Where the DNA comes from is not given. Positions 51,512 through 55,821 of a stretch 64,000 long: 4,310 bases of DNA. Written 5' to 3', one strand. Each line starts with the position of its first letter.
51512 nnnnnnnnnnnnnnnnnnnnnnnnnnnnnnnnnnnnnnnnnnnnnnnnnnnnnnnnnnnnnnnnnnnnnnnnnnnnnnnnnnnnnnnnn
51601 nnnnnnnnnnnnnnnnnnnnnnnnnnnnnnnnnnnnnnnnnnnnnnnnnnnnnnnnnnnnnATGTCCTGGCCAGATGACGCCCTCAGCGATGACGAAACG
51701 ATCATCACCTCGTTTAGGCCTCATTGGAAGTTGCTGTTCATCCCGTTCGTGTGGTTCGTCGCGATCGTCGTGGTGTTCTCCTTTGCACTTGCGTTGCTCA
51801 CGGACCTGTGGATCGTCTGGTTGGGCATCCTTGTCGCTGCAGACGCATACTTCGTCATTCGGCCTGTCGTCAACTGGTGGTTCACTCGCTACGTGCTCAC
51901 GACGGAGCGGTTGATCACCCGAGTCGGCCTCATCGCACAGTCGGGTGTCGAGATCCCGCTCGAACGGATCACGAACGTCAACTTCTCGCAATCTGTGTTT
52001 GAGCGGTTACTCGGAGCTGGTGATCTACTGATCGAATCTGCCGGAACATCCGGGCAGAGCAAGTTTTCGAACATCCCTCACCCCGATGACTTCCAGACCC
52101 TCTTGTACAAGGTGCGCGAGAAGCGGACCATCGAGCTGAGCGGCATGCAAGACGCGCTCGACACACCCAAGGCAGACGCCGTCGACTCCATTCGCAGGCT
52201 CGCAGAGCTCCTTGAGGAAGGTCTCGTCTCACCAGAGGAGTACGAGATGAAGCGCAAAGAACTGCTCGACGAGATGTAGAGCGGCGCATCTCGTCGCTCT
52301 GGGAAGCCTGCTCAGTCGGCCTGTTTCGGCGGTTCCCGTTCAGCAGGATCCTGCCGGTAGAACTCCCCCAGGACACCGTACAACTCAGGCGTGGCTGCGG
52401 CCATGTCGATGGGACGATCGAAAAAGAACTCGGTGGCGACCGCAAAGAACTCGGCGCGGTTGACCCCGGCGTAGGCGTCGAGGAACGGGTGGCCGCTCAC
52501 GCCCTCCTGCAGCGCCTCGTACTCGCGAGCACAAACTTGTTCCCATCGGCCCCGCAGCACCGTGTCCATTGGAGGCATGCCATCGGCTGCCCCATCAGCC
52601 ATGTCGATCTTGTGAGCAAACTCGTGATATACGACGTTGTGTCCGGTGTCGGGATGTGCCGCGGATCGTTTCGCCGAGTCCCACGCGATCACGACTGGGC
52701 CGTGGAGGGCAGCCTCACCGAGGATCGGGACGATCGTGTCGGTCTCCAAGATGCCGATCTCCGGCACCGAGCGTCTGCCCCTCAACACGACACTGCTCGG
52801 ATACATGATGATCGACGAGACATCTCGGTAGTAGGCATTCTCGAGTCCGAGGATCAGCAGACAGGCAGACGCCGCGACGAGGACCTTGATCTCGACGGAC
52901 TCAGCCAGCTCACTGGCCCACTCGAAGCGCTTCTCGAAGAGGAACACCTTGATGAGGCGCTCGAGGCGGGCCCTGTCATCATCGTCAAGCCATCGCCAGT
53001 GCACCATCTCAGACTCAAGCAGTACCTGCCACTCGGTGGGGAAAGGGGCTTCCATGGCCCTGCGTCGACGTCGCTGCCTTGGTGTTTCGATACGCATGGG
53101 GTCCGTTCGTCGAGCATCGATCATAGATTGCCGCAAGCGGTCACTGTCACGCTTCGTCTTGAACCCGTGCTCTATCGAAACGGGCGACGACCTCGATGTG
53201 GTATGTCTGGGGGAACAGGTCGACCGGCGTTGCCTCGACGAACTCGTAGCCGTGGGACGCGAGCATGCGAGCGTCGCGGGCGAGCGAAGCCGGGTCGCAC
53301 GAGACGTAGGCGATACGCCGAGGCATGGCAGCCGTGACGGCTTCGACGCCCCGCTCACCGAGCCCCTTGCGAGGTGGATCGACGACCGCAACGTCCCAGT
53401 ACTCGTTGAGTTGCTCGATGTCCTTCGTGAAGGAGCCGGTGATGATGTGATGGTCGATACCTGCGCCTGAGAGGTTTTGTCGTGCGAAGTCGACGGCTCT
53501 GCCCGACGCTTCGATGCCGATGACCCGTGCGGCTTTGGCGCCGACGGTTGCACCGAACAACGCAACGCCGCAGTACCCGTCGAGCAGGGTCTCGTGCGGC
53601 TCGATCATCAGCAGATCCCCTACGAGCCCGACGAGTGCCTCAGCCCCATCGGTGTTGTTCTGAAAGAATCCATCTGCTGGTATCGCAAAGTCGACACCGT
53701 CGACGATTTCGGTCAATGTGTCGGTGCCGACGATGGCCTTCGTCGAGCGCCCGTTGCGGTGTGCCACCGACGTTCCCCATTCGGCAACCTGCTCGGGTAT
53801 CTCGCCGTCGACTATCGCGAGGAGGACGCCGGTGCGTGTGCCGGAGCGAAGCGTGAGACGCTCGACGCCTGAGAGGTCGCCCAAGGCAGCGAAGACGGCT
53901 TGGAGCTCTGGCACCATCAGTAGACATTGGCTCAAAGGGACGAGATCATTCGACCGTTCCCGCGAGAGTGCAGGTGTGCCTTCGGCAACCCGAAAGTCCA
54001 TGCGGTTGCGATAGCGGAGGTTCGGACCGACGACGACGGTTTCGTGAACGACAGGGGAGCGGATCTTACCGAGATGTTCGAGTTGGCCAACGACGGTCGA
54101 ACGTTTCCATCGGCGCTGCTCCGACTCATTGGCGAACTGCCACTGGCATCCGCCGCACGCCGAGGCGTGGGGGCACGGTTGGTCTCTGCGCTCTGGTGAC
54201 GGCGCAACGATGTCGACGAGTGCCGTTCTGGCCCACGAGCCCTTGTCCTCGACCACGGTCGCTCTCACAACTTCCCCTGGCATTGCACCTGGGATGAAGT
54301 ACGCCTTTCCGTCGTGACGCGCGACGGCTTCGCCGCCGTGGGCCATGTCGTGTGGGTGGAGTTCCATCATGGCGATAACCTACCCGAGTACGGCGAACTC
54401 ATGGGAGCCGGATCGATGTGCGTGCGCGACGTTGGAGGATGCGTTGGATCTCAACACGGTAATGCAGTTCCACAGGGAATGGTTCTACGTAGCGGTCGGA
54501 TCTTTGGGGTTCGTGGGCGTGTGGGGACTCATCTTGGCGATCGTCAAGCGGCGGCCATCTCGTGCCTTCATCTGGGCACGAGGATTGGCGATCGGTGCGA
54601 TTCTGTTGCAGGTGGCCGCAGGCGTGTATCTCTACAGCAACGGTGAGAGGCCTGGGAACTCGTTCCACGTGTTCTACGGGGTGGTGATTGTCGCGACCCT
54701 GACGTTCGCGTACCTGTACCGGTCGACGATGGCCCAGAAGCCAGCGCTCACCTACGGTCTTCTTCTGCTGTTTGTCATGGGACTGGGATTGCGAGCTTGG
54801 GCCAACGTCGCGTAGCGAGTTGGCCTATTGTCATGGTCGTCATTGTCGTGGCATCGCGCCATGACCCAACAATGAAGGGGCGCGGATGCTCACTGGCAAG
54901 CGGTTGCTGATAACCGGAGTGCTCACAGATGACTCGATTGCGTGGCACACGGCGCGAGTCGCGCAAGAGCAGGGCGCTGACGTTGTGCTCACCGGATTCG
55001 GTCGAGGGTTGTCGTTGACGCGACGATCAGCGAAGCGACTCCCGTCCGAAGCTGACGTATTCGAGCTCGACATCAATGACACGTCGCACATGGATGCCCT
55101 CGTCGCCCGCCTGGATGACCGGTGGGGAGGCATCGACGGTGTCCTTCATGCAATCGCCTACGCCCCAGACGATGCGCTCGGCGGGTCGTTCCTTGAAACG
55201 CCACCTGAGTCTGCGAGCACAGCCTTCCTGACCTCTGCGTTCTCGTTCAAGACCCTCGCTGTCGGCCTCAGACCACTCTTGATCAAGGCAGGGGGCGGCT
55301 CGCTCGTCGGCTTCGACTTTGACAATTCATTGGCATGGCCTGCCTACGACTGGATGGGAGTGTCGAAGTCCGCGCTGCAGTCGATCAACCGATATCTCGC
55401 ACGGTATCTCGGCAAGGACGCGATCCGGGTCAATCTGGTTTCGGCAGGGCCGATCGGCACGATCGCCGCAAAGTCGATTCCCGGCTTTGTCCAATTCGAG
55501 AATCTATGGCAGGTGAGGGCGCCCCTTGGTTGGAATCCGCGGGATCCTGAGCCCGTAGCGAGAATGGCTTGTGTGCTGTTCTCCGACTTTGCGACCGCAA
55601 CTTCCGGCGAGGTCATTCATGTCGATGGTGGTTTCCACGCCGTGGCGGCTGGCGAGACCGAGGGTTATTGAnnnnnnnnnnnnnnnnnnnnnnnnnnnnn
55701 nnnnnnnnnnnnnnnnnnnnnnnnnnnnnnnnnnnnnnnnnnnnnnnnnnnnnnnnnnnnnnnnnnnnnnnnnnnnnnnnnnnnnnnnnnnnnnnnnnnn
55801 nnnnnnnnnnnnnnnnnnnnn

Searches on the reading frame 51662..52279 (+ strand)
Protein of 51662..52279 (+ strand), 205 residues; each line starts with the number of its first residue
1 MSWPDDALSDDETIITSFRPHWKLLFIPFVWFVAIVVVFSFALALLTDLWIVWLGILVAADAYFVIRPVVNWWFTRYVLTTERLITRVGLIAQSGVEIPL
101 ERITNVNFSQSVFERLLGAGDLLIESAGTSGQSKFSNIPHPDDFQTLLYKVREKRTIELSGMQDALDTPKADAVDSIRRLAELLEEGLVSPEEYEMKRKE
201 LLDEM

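Call 12: search_protein_families(library=pfam, proteins=[window:51662-52279:+], max_evalue=0.01)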
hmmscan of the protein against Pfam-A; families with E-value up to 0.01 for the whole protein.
window:51662-52279:+ (205 aa): 2 families
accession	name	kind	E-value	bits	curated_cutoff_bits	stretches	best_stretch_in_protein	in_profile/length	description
PF03703.20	bPH_2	-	8.1e-18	64.9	22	1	72-146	1-76/78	Bacterial PH domain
PF09851.14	SHOCT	-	3.4e-07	30.2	27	1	175-202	1-28/28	Short C-terminal domain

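Call 14: find_related_loci(query=window:51662-52279:+, collection=genome_contigs, flank=2500)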
Query window:51662-52279:+ (205 aa) in genome_contigs; peptide patterns used: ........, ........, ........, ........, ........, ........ (x = any residue, [..] = any of these).
109 stretches matched a pattern; 52 encode a relative of the query (tblastn E <= 1e-3); 51 distinct loci.
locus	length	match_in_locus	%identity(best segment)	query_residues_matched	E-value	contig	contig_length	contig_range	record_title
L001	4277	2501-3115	82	1-205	2e-110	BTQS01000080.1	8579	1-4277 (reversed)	MAG: Acidimicrobiia bacterium BMS9Abin20 DNA, NODE_3014_length_8579, whole genome shotgun sequence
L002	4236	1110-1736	73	1-205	2e-98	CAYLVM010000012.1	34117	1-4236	MAG TPA_asm: uncultured Acidimicrobiaceae bacterium isolate SRP128015_co1_239 genome assembly, contig: NODE_1308_length_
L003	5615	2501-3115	68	1-205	1e-89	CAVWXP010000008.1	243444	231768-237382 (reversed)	MAG: uncultured Acidimicrobiia bacterium isolate MFD03804.bin.1.229 genome assembly, contig: contig_45426, whole genome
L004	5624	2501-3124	68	1-205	6e-89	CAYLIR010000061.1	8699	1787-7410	MAG TPA_asm: uncultured Acidimicrobiaceae bacterium isolate SRP144503_co3_73 genome assembly, contig: NODE_2905_length_8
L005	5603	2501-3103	67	1-205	2e-86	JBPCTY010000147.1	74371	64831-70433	MAG: Acidimicrobiia bacterium isolate MAG_seacave_67 S1Ck127_9910381, whole genome shotgun sequence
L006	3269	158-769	63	1-205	6e-84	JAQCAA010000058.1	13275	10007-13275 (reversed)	MAG: Actinomycetota bacterium isolate casp150-mb.86 NODE_12015_length_13275_cov_0.061627, whole genome shotgun sequence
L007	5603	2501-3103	60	1-202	3e-82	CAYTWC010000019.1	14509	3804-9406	MAG TPA_asm: uncultured Acidimicrobiaceae bacterium isolate SRP334346_co1_33 genome assembly, contig: NODE_3445_length_1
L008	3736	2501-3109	64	1-205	1e-78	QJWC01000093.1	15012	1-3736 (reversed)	MAG: Acidimicrobiia bacterium isolate SZUA-258 scaffold_6978, whole genome shotgun sequence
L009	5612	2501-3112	58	1-205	5e-78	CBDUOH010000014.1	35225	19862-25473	MAG TPA_asm: uncultured Acidimicrobiia bacterium isolate SRR22808131_binner123_Refined_53 genome assembly, contig: ERZ25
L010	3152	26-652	58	1-205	1e-77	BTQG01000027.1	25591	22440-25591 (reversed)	MAG: Acidimicrobiia bacterium BMS9Abin07 DNA, NODE_451_length_25591, whole genome shotgun sequence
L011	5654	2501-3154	54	1-205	2e-77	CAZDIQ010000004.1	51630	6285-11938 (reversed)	MAG TPA_asm: uncultured Acidimicrobiaceae bacterium isolate SRP344714_co2_149 genome assembly, contig: NODE_1500_length_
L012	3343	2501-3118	58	1-205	1e-76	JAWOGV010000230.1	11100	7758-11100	MAG: Acidimicrobiia bacterium isolate CWP4-1.bin.129 k191_3538801, whole genome shotgun sequence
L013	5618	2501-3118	59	1-205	3e-76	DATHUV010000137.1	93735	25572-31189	MAG TPA_asm: Acidimicrobiia bacterium isolate SMAG_U16116 k141_785727, whole genome shotgun sequence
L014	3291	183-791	58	1-205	4e-76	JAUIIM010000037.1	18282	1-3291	MAG: Acidimicrobiia bacterium isolate Co_bin.261 NODE_17087_length_18282_cov_1.393500, whole genome shotgun sequence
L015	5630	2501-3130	56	1-205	6e-76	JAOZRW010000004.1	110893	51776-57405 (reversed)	MAG: Acidimicrobiia bacterium isolate GMC6.maxbin2.077 GMC6_32_length_110893_cov_10.695917, whole genome shotgun sequenc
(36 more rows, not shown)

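Call 91: search_protein_families(library=ncbifam, proteins=[window:51662-52279:+], max_evalue=0.001)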
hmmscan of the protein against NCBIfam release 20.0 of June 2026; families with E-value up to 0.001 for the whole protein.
window:51662-52279:+ (205 aa): 1 family
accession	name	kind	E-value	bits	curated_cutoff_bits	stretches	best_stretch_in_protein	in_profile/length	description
NF040894.1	puhB_PGC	equivalog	6.5e-06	26.1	110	1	29-133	49-151/176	photosynthetic complex putative assembly protein PuhB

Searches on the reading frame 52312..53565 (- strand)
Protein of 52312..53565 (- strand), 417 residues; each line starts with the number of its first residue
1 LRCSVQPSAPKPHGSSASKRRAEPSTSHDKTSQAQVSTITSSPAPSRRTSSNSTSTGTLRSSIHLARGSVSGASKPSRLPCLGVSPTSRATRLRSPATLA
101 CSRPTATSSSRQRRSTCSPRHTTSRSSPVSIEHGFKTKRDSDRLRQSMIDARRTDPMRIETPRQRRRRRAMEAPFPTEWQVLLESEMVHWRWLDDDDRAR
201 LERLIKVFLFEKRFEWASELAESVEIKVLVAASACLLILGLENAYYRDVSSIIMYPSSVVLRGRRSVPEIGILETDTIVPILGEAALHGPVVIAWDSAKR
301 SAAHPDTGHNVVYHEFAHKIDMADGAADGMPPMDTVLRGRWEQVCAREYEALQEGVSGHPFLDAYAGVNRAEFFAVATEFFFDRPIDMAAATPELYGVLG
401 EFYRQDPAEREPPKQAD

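Call 12: search_protein_families(library=pfam, proteins=[window:52312-53565:-], max_evalue=0.01)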
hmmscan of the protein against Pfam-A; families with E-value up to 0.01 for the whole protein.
window:52312-53565:- (417 aa): 1 family
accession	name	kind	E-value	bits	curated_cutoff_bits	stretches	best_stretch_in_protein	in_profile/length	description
PF06167.18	Peptidase_M90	-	6.2e-71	239.3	26.2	1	164-404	4-243/243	Glucose-regulated metallo-peptidase M90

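Call 91: search_protein_families(library=ncbifam, proteins=[window:52312-53565:-], max_evalue=0.001)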
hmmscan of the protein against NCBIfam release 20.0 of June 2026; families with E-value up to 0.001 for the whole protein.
window:52312-53565:- (417 aa): 1 family
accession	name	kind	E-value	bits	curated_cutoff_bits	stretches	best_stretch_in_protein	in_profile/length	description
NF011939.0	PRK15410.1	equivalog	2.1e-26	92.9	400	1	178-411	18-250/265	DgsA anti-repressor MtfA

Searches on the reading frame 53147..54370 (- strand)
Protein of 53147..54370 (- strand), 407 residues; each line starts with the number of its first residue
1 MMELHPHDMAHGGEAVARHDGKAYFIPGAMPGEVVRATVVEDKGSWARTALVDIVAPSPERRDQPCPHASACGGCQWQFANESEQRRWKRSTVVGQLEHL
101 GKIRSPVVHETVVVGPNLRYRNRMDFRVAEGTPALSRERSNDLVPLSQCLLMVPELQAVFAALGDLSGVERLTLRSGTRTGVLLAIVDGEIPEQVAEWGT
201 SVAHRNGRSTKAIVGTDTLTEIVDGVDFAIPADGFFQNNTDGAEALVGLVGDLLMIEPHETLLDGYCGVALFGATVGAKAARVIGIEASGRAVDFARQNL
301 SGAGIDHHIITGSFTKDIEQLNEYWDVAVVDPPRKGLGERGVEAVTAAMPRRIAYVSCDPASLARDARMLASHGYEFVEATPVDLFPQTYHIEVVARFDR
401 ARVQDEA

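Call 12: search_protein_families(library=pfam, proteins=[window:53147-54370:-], max_evalue=0.01)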
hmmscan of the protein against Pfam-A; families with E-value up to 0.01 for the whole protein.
window:53147-54370:- (407 aa): 3 families
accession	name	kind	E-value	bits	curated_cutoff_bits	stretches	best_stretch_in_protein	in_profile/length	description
PF05958.17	tRNA_U5-meth_tr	-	6.5e-12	45.6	23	1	228-394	172-350/357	tRNA (Uracil-5-)-methyltransferase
PF03602.21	Cons_hypoth95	-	0.0035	17.5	24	1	259-333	42-122/182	Conserved hypothetical protein 95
PF13649.12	Methyltransf_25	-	0.005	17.9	27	0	265-330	4-70/97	Methyltransferase domain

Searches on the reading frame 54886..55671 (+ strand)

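Call 77: search_protein_families(library=pfam, proteins=[window:54886-55671:+], max_evalue=0.001)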
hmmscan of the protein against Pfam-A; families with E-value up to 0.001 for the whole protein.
window:54886-55671:+ (261 aa): 2 families
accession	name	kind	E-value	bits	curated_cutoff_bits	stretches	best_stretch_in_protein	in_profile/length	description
PF13561.12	adh_short_C2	-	5.4e-63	213.2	27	1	11-251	1-236/236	Enoyl-(Acyl carrier protein) reductase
PF00106.31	adh_short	-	7.2e-12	45.6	26.6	1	7-197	3-189/195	short chain dehydrogenase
